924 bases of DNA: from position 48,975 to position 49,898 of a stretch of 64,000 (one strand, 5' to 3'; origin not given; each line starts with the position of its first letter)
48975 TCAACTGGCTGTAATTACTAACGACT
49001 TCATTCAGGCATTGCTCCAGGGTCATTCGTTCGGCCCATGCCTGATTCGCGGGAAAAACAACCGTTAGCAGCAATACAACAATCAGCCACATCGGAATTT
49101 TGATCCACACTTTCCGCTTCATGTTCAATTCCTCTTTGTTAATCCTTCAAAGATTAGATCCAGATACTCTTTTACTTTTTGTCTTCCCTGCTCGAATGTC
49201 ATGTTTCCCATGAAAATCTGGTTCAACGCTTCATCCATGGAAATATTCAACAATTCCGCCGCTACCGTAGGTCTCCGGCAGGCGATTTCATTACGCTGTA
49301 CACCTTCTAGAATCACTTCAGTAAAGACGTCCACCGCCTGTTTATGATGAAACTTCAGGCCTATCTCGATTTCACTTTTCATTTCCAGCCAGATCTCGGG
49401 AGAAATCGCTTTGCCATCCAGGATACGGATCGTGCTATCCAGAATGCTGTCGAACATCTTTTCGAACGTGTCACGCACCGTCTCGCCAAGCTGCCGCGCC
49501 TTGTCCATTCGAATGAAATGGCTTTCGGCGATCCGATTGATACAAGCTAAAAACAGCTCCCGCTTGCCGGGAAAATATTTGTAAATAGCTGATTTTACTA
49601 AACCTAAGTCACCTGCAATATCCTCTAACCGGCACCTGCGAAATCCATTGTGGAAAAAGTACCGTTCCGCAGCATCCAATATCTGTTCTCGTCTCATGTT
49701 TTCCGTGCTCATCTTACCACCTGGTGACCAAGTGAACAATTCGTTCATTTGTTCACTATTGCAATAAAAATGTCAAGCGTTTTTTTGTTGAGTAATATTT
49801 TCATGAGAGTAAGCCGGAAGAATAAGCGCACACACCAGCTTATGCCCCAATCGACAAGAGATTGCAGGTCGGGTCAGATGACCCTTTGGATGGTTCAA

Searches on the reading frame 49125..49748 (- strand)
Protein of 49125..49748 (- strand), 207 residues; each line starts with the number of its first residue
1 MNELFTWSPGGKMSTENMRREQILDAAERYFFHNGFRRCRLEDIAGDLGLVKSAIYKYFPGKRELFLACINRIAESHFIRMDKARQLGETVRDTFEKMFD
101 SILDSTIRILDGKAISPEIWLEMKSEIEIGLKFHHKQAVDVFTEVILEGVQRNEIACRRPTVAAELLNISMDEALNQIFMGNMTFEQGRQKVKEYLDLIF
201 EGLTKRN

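Call 42: search_protein_families(library=pfam, proteins=[window:49125-49748:-], max_evalue=0.001)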
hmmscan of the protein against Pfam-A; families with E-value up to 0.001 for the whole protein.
window:49125-49748:- (207 aa): 1 family
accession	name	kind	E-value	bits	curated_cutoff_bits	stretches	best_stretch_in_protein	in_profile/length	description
PF00440.29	TetR_N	-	1.9e-12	47.2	24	1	23-69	1-47/47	Bacterial regulatory proteins, tetR family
